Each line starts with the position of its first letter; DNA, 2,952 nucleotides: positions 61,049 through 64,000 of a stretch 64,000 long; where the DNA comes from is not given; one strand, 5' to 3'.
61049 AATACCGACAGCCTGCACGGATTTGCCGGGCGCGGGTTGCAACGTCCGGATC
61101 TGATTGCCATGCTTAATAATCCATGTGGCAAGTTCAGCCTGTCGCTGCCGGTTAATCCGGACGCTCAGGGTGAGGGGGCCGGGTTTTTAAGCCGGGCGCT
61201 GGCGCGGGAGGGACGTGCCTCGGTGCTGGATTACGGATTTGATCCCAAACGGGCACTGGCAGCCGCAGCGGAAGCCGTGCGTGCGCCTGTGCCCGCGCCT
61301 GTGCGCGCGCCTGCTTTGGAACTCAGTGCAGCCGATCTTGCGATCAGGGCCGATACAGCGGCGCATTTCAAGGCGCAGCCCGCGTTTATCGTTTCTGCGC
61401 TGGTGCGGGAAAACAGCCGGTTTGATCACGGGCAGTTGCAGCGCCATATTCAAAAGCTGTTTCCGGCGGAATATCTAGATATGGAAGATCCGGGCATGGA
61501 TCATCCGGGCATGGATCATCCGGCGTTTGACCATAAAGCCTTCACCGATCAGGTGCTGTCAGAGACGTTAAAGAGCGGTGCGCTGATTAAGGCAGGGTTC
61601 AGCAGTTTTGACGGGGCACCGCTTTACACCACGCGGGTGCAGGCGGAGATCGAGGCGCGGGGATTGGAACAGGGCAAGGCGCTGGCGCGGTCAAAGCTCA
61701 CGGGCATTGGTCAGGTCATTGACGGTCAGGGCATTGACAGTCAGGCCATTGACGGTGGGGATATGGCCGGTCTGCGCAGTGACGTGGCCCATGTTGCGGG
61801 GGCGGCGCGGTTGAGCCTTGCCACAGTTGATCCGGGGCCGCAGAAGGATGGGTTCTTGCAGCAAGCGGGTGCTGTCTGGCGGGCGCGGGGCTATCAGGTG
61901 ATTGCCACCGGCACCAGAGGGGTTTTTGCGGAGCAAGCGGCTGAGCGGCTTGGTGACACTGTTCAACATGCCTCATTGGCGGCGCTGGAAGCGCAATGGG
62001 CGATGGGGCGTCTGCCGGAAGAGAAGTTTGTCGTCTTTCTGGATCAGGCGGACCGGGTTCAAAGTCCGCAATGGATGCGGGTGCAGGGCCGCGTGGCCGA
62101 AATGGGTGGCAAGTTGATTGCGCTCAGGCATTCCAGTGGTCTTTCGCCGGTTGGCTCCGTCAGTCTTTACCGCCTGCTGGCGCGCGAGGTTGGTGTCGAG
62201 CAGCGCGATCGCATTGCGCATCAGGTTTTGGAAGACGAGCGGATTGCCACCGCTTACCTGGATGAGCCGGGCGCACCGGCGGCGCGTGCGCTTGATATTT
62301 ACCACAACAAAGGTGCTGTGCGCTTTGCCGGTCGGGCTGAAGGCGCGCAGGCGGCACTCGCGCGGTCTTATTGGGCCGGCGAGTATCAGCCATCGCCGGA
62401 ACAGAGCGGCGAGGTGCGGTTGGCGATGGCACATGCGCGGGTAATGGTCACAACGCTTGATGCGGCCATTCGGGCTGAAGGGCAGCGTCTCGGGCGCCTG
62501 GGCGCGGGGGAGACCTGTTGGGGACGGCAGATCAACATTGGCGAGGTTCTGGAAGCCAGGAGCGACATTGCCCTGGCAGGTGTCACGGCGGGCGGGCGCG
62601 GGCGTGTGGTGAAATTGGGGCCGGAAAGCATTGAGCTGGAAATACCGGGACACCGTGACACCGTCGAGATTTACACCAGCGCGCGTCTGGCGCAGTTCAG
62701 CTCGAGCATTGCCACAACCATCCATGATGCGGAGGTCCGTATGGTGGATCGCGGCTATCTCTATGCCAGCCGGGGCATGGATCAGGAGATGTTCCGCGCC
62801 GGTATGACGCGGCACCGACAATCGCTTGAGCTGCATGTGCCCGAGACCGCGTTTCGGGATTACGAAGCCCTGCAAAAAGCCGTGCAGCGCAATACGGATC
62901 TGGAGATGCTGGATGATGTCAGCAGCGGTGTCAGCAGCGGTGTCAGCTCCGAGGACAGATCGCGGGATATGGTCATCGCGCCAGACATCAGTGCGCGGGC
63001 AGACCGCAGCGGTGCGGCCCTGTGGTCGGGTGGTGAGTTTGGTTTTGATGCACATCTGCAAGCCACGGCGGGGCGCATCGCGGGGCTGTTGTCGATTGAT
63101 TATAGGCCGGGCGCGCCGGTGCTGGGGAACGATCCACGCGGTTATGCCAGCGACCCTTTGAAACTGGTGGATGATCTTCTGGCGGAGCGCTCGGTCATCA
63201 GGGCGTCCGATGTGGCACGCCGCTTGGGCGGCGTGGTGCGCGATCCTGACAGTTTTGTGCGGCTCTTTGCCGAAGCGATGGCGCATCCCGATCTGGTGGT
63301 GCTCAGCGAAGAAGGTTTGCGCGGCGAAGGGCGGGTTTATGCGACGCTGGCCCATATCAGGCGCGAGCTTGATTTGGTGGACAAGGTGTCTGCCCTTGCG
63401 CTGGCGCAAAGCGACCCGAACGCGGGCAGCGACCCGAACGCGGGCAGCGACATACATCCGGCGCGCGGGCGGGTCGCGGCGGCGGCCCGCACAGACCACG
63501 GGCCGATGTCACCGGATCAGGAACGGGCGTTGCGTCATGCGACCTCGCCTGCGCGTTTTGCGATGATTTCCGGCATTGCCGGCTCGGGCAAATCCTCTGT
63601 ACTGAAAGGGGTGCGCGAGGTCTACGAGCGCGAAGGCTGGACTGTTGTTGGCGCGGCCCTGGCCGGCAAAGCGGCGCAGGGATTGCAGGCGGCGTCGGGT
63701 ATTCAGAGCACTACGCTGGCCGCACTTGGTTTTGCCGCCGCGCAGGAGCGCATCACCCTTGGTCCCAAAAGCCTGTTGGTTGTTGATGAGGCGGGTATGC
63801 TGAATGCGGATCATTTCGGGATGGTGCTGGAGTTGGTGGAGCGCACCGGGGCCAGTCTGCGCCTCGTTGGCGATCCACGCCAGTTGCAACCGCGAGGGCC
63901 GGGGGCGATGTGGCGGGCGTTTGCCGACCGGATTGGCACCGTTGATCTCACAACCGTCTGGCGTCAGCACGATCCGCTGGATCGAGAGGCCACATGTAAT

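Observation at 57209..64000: Giant open-ended relaxase ORF (missing from the ORF track) with four tandem linker+RecD-like helicase modules, the two inner ones degenerate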

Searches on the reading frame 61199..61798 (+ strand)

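Call 24: search_protein_families(library=pfam, proteins=[window:61199-61798:+], max_evalue=1)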
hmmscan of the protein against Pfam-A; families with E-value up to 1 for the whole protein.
window:61199-61798:+ (200 aa): 1 family
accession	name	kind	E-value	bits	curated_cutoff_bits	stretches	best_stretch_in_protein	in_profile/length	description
PF24266.1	HTH_HVO_0163_N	-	0.13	12.8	31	1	50-96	4-49/70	HVO_0163, N-terminal HTH domain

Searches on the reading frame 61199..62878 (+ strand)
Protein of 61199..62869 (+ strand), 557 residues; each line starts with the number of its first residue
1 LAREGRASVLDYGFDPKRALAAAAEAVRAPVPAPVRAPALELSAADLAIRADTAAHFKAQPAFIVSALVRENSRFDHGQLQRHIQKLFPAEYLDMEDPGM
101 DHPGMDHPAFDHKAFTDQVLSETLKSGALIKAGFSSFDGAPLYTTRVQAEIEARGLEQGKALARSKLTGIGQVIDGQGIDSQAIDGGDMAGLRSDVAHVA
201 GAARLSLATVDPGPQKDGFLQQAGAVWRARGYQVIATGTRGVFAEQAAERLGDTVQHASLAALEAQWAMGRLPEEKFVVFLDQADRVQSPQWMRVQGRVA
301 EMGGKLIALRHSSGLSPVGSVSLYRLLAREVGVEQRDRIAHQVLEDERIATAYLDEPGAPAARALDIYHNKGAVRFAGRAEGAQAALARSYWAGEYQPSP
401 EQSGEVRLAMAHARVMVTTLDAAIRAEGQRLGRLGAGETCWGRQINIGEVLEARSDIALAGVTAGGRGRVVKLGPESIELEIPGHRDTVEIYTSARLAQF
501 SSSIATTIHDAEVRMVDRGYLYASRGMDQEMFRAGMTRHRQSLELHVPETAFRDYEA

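Call 6: search_protein_families(library=pfam, proteins=[window:61199-62869:+], max_evalue=1)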
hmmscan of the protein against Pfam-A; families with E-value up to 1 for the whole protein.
window:61199-62869:+ (557 aa): 1 family
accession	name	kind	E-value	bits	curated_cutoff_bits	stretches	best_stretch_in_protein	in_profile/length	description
PF13604.12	AAA_30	-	1.2e-08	35.4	27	1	199-377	13-189/191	AAA domain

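Call 27: search_solved_structures(query=window:61199-62869:+, max_evalue=1)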
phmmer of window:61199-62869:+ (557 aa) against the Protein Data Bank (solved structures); distinct sequences matched with E-value up to 1: 0.

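Call 49: predict_structure(alignment_id=A2)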
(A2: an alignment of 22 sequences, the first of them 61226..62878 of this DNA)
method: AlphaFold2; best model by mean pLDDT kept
length: 551 residues; sequences in the alignment: 22
mean_pLDDT: 83.3   pTM: 0.75
mean pLDDT of the five models: 83.3, 83.2, 81.8, 81.8, 80.0
residues with pLDDT >= 90: 225; 70-90: 246; 50-70: 43; < 50: 37
segments of 3 or more residues with pLDDT < 50: 1-3, 21-29, 84-87, 92-97, 163-177
pLDDT, mean of each block of 10 residues (from residue 1): 61 69 45 73 84 88 84 86 53 51 90 92 75 87 91 88 44 49 81 92 82 92 93 89 92 90 90 90 91 95 73 83 71 85 82 91 95 96 91 88 91 95 92 89 84 85 90 87 86 88 87 90 89 95 92 84
secondary structure, 60 per line:
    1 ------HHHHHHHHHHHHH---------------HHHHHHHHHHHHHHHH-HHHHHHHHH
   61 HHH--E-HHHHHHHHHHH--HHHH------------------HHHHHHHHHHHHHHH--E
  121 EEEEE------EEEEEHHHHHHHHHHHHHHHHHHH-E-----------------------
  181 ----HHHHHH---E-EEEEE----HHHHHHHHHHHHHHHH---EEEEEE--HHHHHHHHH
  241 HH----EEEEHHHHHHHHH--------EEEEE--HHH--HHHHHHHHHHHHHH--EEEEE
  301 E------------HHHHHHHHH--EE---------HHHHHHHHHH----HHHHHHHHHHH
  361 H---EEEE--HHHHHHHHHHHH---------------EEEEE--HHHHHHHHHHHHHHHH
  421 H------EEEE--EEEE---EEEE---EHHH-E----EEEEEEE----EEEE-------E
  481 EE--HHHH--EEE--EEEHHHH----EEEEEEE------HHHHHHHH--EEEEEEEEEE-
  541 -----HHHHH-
elements in order: H7-19 H35-50 H52-63 H68-78 H81-84 H103-117 E120-125 E132-136 H137-155 H185-190 E196-200 H205-220 E224-229 H232-242 E247-250 H251-259 E268-272 H280-293 E296-301 H314-322 H336-345 H350-361 E365-368 H371-382 E398-402 H405-421 E428-431 E434-437 E441-444 E458-464 E469-472 E480-482 H485-488 E491-493 E496-498 H499-502 E507-513 H520-527 E530-539 H546-550

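Call 53: fold_search(model_id=the predicted structure, library=pdb)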
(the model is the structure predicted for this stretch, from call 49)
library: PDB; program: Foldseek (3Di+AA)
matches with E <= 10: 1304; with E <= 0.001: 138
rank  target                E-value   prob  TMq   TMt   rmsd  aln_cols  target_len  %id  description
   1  3gpl_A                3.9e-18  1.00  0.55  0.58   7.3       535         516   13  Crystal structure of the ternary complex of RecD2 with DNA and ADPNP (released 2009-06-16)
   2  3e1s                  1.3e-17  1.00  0.52  0.55   8.2       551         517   13  Structure of an N-terminal truncation of Deinococcus radiodurans RecD2 (released 2008-08-19)
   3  3gp8_A                7.6e-17  1.00  0.55  0.55   7.1       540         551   13  Crystal structure of the binary complex of RecD2 with DNA (released 2009-06-16)
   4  5ld2_D                2.1e-15  1.00  0.48  0.44   9.7       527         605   14  Cryo-EM structure of RecBCD+DNA complex revealing activated nuclease domain (released 2016-10-05)
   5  5n8o_A                7.7e-15  1.00  0.56  0.24   9.4       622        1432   12  Cryo EM structure of the conjugative relaxase TraI of the F/R1 plasmid system (released 2017-05-03)
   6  6sjb_D                1.2e-14  1.00  0.49  0.46   7.8       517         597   13  Cryo-EM structure of the RecBCD Chi recognised complex (released 2020-01-01)
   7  8b1t_D                1.6e-14  1.00  0.52  0.48   8.8       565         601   14  RecBCD-DNA in complex with the phage protein Abc2 (released 2022-12-28)
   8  6l3g_B                2.2e-11  1.00  0.35  0.44   9.1       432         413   13  Structural Basis for DNA Unwinding at Forked dsDNA by two coordinating Pif1 helicases (released 2019-12-11)
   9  8jx6_A                2.4e-11  1.00  0.36  0.42   8.5       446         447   11  Deep-Sea Helicase 9 (DSH9) (released 2023-07-26)
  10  6s3e_A                3.0e-11  1.00  0.34  0.41  10.8       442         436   16  Crystal structure of helicase Pif1 from Thermus oshimai in apo form (released 2021-01-13)
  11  5ftc                  4.1e-11  1.00  0.35  0.43  11.2       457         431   12  Crystal structure of Pif1 helicase from Bacteroides in complex with ADP (released 2016-02-03)
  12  6l3g_A                6.0e-11  1.00  0.37  0.47   8.7       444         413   12  Structural Basis for DNA Unwinding at Forked dsDNA by two coordinating Pif1 helicases (released 2019-12-11)
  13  6s3h_B                8.0e-11  1.00  0.36  0.45   8.9       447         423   16  Crystal structure of helicase Pif1 from Thermus oshimai in complex with ADP-AlF4 and (dT)7ds11bp (released 2021-01-13)
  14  7ada_A                8.5e-11  1.00  0.34  0.41  10.3       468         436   16  Crystal structure of helicase Pif1 from Thermus oshimai mutant Q164C-E409C (released 2021-04-07)
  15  7oar_A                9.0e-11  1.00  0.35  0.42  11.5       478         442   16  Crystal structure of helicase Pif1 from Thermus oshimai in complex with parallel G-quadruplex (released 2022-03-09)
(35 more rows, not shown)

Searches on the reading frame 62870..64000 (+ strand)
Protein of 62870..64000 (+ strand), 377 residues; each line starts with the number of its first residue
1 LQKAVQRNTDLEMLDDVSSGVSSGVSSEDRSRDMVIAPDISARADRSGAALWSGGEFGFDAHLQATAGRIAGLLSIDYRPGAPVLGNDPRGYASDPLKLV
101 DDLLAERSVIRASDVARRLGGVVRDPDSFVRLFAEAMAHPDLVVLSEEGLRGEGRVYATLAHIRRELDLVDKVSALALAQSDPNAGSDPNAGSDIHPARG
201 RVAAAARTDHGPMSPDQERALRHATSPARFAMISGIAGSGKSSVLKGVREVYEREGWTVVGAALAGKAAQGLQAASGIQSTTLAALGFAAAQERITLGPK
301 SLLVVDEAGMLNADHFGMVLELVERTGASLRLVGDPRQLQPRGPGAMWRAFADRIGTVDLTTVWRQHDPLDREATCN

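Call 6: search_protein_families(library=pfam, proteins=[window:62870-64000:+], max_evalue=1)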
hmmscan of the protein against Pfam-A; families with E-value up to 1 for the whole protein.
window:62870-64000:+ (377 aa): 14 families
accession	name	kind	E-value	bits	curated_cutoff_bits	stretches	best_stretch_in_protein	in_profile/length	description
PF13604.12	AAA_30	-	2.9e-44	151.5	27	1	213-376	2-166/191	AAA domain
PF13245.12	AAA_19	-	3e-15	57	25.1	1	217-344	1-134/134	AAA domain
PF13401.12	AAA_22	-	9e-06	26.5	27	1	227-340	4-127/130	AAA domain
PF01443.25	Viral_helicase1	-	6.3e-05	23.3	21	1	232-340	2-98/228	Viral superfamily 1 RNA helicase core domain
PF13191.12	AAA_16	-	0.00011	23.2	32.6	1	222-286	17-82/167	AAA ATPase domain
PF22232.2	TraI_hel_assoc_N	-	0.00019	22.4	27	1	236-333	2-98/99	TraI helicase-associated ssDNA bd, N-terminal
PF13086.12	AAA_11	-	0.0015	18.8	27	0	215-249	4-38/257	AAA domain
PF05970.20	PIF1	-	0.024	14.7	25.9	1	226-340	20-153/223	PIF1-like helicase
PF20703.3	nSTAND1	-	0.027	14.5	27.1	1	221-307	26-123/379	Novel STAND NTPase 1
PF25199.1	nSTAND_NTPase5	-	0.036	14.3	34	1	223-260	36-74/145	Novel STAND NTPase 5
PF00502.25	Phycobilisome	-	0.047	14.1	22.2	0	116-161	70-115/155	Phycobilisome protein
PF05673.19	DUF815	-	0.13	11.8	23.8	1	226-260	51-85/249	Protein of unknown function (DUF815)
PF03266.21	NTPase_1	-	0.38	11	23.9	0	232-262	3-33/168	NTPase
PF02689.20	Herpes_Helicase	-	0.38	9.1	27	0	274-313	168-207/808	Helicase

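Call 78: search_dna_similar(query=window:63020-64000:+, collection=plasmids, mode=protein, max_rows=12)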
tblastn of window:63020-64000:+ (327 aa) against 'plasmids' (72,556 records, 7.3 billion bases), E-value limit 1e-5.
Records with a match: 1761; places in all: 1816; records where one place covers at least 80% of the query: 1285.
Best place of each record, by identity: <60% 1761.
By first word of the organism name: Rhizobium 351; Agrobacterium 284; Sinorhizobium 204; Acinetobacter 98; Xanthomonas 45; Sphingobium 44; Bradyrhizobium 42; Corynebacterium 38; Mycobacterium 37; Burkholderia 31; and 127 more.
By predicted mobility (MOB-suite, as given by PLSDB): conjugative 1050; mobilizable 365; non-mobilizable 346.
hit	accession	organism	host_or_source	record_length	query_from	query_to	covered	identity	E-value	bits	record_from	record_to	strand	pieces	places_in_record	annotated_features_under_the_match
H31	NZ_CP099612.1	Methylobacterium sp.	Arabidopsis thaliana,pure culture,leaf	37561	43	326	87%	40.4%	1e-32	135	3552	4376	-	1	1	traA: Ti-type conjugative transfer relaxase TraA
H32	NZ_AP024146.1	Methylobacterium indicum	-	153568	12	326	96%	36.1%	3e-31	131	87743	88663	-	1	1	traA: Ti-type conjugative transfer relaxase TraA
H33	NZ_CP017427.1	Methylobacterium sp. XJLW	single cell,soil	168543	12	326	96%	35.8%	7e-26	115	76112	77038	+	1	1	traA: Ti-type conjugative transfer relaxase TraA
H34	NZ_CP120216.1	Agrobacterium leguminum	-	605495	44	325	86%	39.7%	1e-32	135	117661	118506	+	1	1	traA: Ti-type conjugative transfer relaxase TraA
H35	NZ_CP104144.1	Rhizobium sullae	Sulla coronaria,cell culture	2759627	44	325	86%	39.6%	2e-32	134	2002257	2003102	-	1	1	record has no annotation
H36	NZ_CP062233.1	Rhizobium sp. TH2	Sainfoin,pure bacterial culture,Nodule ...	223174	44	325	86%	39.6%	6e-30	127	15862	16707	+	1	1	traA: Ti-type conjugative transfer relaxase TraA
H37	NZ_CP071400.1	Rhizobium leguminosarum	lentil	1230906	44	325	86%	39.5%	1e-29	126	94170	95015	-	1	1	record has no annotation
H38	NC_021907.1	Rhizobium etli bv. mimosae str. Mim1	Mimosa affinis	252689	44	325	86%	39.5%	5e-33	136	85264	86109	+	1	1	traA: Ti-type conjugative transfer relaxase TraA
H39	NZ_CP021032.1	Rhizobium sp. NXC14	Phaseolus vulgaris,cell culture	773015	44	325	86%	39.5%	3e-32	134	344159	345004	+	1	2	traA: Ti-type conjugative transfer relaxase TraA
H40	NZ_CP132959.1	Aminobacter niigataensis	cell culture,sediment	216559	43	325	87%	39.2%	2e-31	131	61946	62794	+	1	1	traA: Ti-type conjugative transfer relaxase TraA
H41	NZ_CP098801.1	Rhizobium anhuiense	Trifolium dubium,Cell culture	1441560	44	325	86%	39.2%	3e-30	128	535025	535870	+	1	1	record has no annotation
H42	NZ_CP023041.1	Komagataeibacter saccharivorans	vinegar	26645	17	325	94%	35.8%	4e-22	104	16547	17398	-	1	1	traA: Ti-type conjugative transfer relaxase TraA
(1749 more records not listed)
